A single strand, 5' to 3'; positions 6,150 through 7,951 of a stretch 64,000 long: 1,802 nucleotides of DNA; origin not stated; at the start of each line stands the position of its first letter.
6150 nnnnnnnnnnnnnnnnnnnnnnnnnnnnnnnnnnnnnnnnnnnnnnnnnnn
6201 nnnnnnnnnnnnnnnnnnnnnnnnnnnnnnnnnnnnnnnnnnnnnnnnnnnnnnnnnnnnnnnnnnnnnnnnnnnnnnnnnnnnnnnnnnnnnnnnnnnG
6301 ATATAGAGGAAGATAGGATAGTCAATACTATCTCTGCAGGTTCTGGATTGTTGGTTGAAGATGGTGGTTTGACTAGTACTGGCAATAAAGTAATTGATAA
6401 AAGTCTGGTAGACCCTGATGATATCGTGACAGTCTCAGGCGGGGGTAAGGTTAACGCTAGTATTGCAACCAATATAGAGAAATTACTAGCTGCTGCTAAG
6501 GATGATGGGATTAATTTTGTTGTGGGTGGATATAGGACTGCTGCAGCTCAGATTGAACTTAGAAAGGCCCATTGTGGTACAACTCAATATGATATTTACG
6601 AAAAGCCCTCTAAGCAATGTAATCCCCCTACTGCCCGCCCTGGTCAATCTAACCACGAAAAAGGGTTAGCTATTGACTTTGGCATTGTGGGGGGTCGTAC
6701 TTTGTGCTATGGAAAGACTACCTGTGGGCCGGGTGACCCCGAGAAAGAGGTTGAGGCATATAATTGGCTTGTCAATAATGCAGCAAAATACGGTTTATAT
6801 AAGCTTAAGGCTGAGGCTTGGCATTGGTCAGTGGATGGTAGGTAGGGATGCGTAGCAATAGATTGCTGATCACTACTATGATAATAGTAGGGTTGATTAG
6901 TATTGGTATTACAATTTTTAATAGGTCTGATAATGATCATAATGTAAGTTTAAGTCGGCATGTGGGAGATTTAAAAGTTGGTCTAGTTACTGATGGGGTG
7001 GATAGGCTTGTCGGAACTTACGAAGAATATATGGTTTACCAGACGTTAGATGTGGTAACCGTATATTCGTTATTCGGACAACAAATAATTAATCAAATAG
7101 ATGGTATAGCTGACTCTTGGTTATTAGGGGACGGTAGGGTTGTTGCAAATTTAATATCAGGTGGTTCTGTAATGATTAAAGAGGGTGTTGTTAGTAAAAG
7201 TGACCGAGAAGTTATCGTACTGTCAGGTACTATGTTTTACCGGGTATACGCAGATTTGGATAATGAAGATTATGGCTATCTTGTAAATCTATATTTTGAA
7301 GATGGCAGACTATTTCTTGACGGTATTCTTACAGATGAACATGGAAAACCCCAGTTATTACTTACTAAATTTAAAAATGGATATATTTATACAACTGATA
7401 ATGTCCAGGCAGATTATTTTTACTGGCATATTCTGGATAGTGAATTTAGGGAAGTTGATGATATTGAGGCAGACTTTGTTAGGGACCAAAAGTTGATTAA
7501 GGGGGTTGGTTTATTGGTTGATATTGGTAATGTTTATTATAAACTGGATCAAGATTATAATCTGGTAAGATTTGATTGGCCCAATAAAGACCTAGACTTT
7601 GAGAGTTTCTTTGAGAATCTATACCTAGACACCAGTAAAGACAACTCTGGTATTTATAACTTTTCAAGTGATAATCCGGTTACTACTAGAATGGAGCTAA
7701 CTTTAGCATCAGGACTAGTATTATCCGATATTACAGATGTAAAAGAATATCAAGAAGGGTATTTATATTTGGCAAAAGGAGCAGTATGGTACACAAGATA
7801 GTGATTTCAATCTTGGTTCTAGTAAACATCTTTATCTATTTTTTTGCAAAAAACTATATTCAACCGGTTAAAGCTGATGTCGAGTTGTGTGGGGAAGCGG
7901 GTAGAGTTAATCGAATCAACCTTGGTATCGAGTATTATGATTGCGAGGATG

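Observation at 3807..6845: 1012-aa polytopic protein fusing a possible channel component to an M15/VanY peptidase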

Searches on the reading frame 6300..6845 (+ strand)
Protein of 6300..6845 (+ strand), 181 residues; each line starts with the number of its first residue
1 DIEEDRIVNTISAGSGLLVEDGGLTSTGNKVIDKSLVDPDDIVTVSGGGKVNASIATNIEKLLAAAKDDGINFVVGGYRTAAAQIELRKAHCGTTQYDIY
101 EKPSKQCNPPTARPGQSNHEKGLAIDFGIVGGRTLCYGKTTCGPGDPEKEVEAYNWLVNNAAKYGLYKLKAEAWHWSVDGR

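Call 30: search_solved_structures(query=window:6300-6845:+, max_evalue=1, show_alignments=3)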
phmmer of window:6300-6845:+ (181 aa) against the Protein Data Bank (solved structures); distinct sequences matched with E-value up to 1: 7.
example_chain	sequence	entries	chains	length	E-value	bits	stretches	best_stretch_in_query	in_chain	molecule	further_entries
6a6a_A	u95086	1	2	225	4.2e-05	26.8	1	43-131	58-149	D-alanyl-D-alanine carboxypeptidase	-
5zhf_A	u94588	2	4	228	4.3e-05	26.8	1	43-131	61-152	D-alanyl-D-alanine carboxypeptidase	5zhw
5hnm_A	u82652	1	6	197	5e-05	26.6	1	42-131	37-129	D-alanyl-D-alanine carboxypeptidase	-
4d0y_A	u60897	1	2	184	0.11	15.7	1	101-166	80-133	DACB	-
4ox5_A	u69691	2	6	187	0.12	15.6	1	101-166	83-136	LdcB LD-carboxypeptidase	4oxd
4ox3_A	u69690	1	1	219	0.21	14.7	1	59-177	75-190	Putative carboxypeptidase YodJ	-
4nt9_B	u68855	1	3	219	0.28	14.3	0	106-166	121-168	Putative uncharacterized protein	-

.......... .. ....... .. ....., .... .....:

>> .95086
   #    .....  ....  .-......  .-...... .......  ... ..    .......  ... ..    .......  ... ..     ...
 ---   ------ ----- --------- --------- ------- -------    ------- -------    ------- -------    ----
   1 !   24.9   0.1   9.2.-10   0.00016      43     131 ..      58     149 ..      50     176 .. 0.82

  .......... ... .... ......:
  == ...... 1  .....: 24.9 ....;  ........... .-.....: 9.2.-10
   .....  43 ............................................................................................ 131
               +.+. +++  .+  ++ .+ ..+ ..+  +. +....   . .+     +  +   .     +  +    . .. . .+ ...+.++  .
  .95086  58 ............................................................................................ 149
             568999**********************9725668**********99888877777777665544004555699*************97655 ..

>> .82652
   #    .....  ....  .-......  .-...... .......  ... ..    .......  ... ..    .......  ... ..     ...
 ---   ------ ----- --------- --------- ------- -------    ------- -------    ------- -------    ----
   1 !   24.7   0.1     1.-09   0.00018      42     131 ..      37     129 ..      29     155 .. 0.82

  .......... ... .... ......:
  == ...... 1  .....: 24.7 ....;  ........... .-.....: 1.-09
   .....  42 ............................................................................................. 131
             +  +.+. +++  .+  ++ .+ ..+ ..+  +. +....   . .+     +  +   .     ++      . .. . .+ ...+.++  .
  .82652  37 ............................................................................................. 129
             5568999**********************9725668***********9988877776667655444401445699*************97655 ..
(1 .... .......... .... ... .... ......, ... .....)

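Call 66: search_solved_structures(query=A3, max_evalue=1, show_alignments=4)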
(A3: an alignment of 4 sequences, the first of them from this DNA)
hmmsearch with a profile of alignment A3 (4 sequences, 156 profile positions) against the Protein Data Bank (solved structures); distinct sequences matched with E-value up to 1: 16.
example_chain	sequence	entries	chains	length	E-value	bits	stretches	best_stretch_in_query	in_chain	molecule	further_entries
5hnm_A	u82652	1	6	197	7.3e-15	58.6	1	22-152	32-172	D-alanyl-D-alanine carboxypeptidase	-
6a6a_A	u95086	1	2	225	9.5e-15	58.2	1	22-152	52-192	D-alanyl-D-alanine carboxypeptidase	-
5zhf_A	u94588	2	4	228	9.8e-15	58.2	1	22-152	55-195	D-alanyl-D-alanine carboxypeptidase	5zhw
4ox3_A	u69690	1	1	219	3.2e-12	50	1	38-154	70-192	Putative carboxypeptidase YodJ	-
4mph_A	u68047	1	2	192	3.1e-11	46.8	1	39-152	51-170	D-alanyl-D-alanine carboxypeptidase family protein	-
4jid_A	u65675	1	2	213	3.9e-11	46.5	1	39-152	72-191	D-alanyl-D-alanine carboxypeptidase family protein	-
4d0y_A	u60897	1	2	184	2.8e-09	40.4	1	41-154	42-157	DACB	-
4ox5_A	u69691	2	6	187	3e-09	40.4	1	41-154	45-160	LdcB LD-carboxypeptidase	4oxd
4nt9_B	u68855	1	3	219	4.7e-09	39.7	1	41-154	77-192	Putative uncharacterized protein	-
6akv_A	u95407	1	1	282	1.3e-06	31.8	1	38-112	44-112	LysB4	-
2vo9_A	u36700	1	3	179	3.8e-06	30.3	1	43-113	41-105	L-ALANYL-D-GLUTAMATE PEPTIDASE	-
4mur_A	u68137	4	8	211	0.0001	25.6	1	31-151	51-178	D,D-dipeptidase/D,D-carboxypeptidase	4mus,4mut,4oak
4f78_A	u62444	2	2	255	0.0057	20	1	45-151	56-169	D,D-dipeptidase/D,D-carboxypeptidase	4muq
1ad1_A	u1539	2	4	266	0.79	13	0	14-46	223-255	DIHYDROPTEROATE SYNTHETASE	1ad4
4hb7_A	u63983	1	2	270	0.85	12.9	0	14-46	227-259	Dihydropteroate synthase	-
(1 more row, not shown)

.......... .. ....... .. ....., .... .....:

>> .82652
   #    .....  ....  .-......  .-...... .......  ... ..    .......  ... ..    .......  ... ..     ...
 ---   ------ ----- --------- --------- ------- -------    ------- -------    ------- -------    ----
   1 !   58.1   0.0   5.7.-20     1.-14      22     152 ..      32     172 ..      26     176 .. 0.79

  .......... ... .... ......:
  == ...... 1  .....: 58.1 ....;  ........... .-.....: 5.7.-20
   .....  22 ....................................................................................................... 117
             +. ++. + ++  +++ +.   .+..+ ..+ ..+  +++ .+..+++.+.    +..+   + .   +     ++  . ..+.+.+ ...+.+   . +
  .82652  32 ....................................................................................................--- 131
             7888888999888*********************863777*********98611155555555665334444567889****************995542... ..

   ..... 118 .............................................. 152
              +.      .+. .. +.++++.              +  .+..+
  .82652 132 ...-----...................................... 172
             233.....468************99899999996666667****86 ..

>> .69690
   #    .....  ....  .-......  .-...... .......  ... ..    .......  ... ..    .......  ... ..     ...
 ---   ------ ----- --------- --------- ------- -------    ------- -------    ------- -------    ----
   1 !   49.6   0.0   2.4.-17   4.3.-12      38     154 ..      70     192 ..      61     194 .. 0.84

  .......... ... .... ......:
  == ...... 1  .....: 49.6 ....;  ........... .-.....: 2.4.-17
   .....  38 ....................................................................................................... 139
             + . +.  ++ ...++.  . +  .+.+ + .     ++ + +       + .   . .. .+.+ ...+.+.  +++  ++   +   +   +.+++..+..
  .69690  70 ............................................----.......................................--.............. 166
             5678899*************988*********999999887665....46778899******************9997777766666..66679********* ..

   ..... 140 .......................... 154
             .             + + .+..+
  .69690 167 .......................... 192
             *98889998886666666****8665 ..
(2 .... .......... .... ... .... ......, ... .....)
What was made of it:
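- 6447..6827 (+): VanY / peptidase M15B domain (aa 881-1007). Profile of four family modules against PDB: VanY-B 5hnm/5zhf E ~1e-14, LdcB/YodJ 4ox3 E 3e-12 (call 66).
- Closest known: TagX of Acinetobacter T6SS. Different: Its L-Ala-D-Glu endopeptidase activity has been shown experimentally, whereas this domain is closest in sequence to carboxypeptidases (call 66).
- Closest known: VanY-B and LdcB/YodJ. Same: The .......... and ExxH motifs and the GYR(T/S)xxxQ motif align over the whole domain, at E 1e-14 to 3e-9 (call 66).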

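Call 93: find_homologous_proteins(query=window:6384-6845:+, max_evalue=0.00001)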
Query window:6384-6845:+ (153 aa): 83 proteins with E <= 0.00001 among 138 candidates.
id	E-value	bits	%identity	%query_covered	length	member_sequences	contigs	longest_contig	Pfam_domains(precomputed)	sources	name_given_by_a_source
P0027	8.2e-37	145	55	91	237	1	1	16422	PF02557.23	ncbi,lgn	-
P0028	8.5e-37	145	56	91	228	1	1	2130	PF02557.23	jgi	-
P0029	1.8e-36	144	55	95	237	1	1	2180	PF02557.23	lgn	-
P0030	2.0e-36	143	56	91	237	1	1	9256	PF02557.23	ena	-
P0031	7.1e-35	138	56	88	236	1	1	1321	PF02557.23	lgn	-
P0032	3.7e-34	136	55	92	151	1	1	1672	PF02557.23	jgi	jgi:LAS superfamily LD-carboxypeptidase LdcB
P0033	1.2e-33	134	50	97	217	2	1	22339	PF02557.23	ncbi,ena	-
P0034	1.3e-33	134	52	92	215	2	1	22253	PF02557.23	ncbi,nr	ncbi:MAG TPA: M15 family metallopeptidase [Verrucomicrobiota bacterium]|nr:M15 family metallopeptida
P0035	2.0e-33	134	47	97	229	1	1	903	PF02557.23,PF01702.26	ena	-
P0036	3.0e-33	133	51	88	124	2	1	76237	PF02557.23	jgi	jgi:LAS superfamily LD-carboxypeptidase LdcB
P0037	3.1e-33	133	54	88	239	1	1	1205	PF02557.23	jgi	jgi:D-alanyl-D-alanine carboxypeptidase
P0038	3.1e-33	133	52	97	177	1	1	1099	PF02557.23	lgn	-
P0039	4.9e-33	132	48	95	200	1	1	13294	PF02557.23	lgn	-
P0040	5.7e-33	132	51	92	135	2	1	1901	PF02557.23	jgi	jgi:LAS superfamily LD-carboxypeptidase LdcB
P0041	5.8e-33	132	51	90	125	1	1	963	PF02557.23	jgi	jgi:LAS superfamily LD-carboxypeptidase LdcB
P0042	8.4e-33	132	49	93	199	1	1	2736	PF02557.23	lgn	-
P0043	1.3e-32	131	50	92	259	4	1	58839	PF02557.23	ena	-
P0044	2.1e-32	130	50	92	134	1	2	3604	PF02557.23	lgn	-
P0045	2.5e-32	130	54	92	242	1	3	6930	PF02557.23,PF09374.16,PF01471.24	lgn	-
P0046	2.5e-32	130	52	92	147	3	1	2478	PF02557.23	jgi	jgi:LAS superfamily LD-carboxypeptidase LdcB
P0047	3.8e-32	130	53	85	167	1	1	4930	PF02557.23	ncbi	ncbi:MAG: M15 family metallopeptidase [Aquihabitans sp.]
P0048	4.5e-32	129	51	92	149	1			PF02557.23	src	-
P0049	4.8e-32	129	55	92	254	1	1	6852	PF02557.23,PF09374.16,PF01471.24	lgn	-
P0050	1.2e-31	128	51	92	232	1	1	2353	PF02557.23,PF09374.16,PF01471.24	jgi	jgi:peptidoglycan hydrolase-like protein with peptidoglycan-binding domain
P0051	1.5e-31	128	50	92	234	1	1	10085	PF02557.23,PF09374.16,PF01471.24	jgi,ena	-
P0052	2.5e-31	127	54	92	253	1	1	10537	PF02557.23,PF09374.16,PF01471.24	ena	-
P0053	3.6e-31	126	49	92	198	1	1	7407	PF02557.23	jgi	jgi:D-alanyl-D-alanine carboxypeptidase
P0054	4.1e-31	126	50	92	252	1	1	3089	PF02557.23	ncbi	ncbi:MAG: D-alanyl-D-alanine carboxypeptidase family protein [Actinomycetota bacterium]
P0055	4.5e-31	126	52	86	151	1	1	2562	PF02557.23,PF26571.1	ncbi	ncbi:MAG TPA: M15 family metallopeptidase, partial [Acidimicrobiales bacterium]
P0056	7.8e-31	125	49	92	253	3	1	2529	PF02557.23,PF09374.16,PF01471.24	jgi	jgi:hypothetical protein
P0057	9.9e-31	125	52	85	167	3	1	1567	PF02557.23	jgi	-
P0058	1.0e-30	125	50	87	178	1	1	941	PF02557.23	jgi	-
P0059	1.1e-30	125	50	92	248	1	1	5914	PF02557.23,PF01471.24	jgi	jgi:peptidoglycan hydrolase-like protein with peptidoglycan-binding domain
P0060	1.2e-30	125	52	93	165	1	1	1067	PF02557.23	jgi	-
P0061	1.4e-30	124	52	85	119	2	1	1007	PF02557.23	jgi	-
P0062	1.4e-30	124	53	85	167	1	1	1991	PF02557.23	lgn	-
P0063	2.4e-30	124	51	82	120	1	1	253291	PF02557.23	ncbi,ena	-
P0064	2.8e-30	123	48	93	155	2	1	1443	PF02557.23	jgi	jgi:LAS superfamily LD-carboxypeptidase LdcB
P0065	2.9e-30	123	49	92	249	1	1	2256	PF02557.23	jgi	jgi:hypothetical protein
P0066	3.0e-30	123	49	93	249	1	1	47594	PF02557.23,PF13400.12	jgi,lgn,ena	jgi:hypothetical protein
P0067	5.2e-30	123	52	85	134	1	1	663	PF02557.23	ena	-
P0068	5.3e-30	123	49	87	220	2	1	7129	PF02557.23,PF13406.12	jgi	jgi:hypothetical protein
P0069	7.9e-30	122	51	85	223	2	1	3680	PF02557.23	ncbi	ncbi:MAG: hypothetical protein QOF21_3071, partial [Actinomycetota bacterium]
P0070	1.3e-29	121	46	75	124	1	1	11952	PF02557.23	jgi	jgi:LAS superfamily LD-carboxypeptidase LdcB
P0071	1.3e-29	121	54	71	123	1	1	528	PF02557.23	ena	-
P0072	1.7e-29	121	46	88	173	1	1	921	PF02557.23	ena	-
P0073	3.6e-29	120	49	95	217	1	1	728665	PF02557.23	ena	-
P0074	3.9e-29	120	47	91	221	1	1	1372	PF02557.23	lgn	-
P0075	5.9e-29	119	48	87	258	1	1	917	PF02557.23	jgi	jgi:hypothetical protein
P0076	6.0e-29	119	45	99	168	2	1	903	PF02557.23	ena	-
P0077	9.1e-29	119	50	91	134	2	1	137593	PF02557.23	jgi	-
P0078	1.0e-28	118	47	86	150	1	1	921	PF02557.23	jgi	-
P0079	1.2e-28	118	50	88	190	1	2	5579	PF02557.23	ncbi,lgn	-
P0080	1.2e-28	118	42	91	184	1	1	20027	PF02557.23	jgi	jgi:hypothetical protein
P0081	2.0e-28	117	45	93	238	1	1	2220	PF02557.23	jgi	jgi:hypothetical protein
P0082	2.6e-28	117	48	93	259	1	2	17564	PF02557.23,PF09374.16,PF01471.24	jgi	jgi:hypothetical protein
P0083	2.9e-28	117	48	86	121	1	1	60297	PF02557.23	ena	-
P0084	3.5e-28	117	48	92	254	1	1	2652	PF02557.23,PF01471.24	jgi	jgi:hypothetical protein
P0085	8.0e-28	115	44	91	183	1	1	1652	PF02557.23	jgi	jgi:hypothetical protein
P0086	6.2e-27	113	49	92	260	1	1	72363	PF02557.23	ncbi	-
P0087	8.3e-27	112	43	93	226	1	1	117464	PF02557.23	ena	-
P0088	1.1e-26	112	47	88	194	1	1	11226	PF02557.23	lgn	-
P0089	1.4e-26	111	50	75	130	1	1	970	PF02557.23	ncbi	-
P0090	3.0e-26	110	46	88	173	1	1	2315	PF02557.23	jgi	jgi:LAS superfamily LD-carboxypeptidase LdcB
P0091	5.2e-26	110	51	68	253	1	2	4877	PF02557.23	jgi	jgi:hypothetical protein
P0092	6.8e-26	109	49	86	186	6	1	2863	PF02557.23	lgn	-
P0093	1.5e-25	108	49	78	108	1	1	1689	PF02557.23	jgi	jgi:LAS superfamily LD-carboxypeptidase LdcB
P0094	2.2e-25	108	44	88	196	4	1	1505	PF02557.23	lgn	-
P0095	5.5e-25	106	42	95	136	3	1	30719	PF02557.23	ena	-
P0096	6.9e-25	106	44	90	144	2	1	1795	PF02557.23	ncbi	ncbi:MAG: M15 family metallopeptidase, partial [Acidimicrobiales bacterium]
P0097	1.1e-24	105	48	93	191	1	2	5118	PF02557.23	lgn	-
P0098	2.0e-24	104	48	73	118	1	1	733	PF02557.23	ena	-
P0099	1.3e-23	102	41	86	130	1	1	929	PF02557.23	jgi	jgi:LAS superfamily LD-carboxypeptidase LdcB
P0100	2.0e-22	98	43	92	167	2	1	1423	PF02557.23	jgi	-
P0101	4.0e-22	97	41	88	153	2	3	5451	PF02557.23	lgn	-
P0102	4.1e-22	97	43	94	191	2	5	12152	PF02557.23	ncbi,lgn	-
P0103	1.5e-20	92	47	68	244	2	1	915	PF02557.23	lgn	-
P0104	9.6e-20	89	48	61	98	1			PF02557.23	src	-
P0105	1.1e-18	86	39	93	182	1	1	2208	PF02557.23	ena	-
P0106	1.8e-17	82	47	67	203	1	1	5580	PF02557.23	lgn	-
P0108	6.3e-16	77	51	54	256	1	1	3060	PF02557.23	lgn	-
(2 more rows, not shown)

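Call 94: find_encoding_contigs(protein=P0027, flank=6000, max_places=1)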
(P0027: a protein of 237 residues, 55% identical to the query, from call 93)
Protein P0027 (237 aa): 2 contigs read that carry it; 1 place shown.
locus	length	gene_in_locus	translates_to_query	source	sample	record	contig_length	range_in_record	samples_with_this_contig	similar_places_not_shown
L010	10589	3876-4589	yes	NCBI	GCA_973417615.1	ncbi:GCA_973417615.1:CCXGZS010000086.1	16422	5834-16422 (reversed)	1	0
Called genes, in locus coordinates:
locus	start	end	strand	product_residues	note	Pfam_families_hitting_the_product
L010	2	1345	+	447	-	?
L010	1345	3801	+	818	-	PF00521:DNA_topoisoIV, PF03989:DNA_gyraseA_C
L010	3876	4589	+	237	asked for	PF02557:VanY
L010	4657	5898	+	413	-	PF12089:DUF3566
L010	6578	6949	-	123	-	PF03631:Virul_fac_BrkB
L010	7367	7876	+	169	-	-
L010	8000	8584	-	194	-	-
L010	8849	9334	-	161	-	PF01047:MarR (weak), PF12802:MarR_2, PF13463:HTH_27 (weak)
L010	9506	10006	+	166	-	PF08592:Anthrone_oxy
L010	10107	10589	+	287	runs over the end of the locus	PF13561:adh_short_C2 (weak), PF00106:adh_short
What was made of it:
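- One sits in a gyrA-[M15]-DUF3566 chromosomal context (call 94).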

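Call 95: find_encoding_contigs(protein=P0051, flank=6000, max_places=1)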
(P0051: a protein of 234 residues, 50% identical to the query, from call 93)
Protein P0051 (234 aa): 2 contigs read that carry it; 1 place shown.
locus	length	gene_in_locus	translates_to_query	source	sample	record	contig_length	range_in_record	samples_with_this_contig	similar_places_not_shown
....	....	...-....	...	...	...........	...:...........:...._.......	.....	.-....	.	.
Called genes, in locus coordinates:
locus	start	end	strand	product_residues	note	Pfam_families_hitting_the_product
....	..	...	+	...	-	-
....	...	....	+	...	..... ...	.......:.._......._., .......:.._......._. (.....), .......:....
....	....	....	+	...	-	-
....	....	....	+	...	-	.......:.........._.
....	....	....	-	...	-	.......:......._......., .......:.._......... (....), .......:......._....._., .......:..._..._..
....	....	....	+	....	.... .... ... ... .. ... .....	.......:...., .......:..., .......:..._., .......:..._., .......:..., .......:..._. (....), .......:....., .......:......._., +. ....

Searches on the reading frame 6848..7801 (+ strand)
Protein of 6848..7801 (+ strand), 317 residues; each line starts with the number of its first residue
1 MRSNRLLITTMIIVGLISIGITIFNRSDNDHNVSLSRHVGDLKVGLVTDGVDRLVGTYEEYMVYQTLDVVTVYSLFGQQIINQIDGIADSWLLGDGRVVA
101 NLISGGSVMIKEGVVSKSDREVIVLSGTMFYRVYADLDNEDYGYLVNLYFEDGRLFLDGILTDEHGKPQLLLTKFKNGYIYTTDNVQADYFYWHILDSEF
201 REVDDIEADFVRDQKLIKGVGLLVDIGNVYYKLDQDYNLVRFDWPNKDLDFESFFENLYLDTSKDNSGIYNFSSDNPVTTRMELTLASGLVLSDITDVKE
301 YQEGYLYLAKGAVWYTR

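Call 6: search_protein_families(library=pfam, proteins=[window:6848-7801:+], max_evalue=0.01)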
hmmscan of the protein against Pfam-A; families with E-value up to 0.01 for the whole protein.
window:6848-7801:+ (317 aa): 0 families

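Call 45: search_protein_families(library=ncbifam, proteins=[window:6848-7801:+], max_evalue=0.1)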
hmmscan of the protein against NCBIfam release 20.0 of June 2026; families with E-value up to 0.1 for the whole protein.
window:6848-7801:+ (317 aa): 0 families

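Call 72: search_protein_families(library=phrogs, proteins=[window:6848-7801:+], max_evalue=0.01)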
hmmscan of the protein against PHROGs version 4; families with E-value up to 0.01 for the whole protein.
window:6848-7801:+ (317 aa): 0 families
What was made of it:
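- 6848..7801 (+): 317-aa membrane-anchored protein of unknown function, same operon. No family hit (calls 6, 45, 72).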
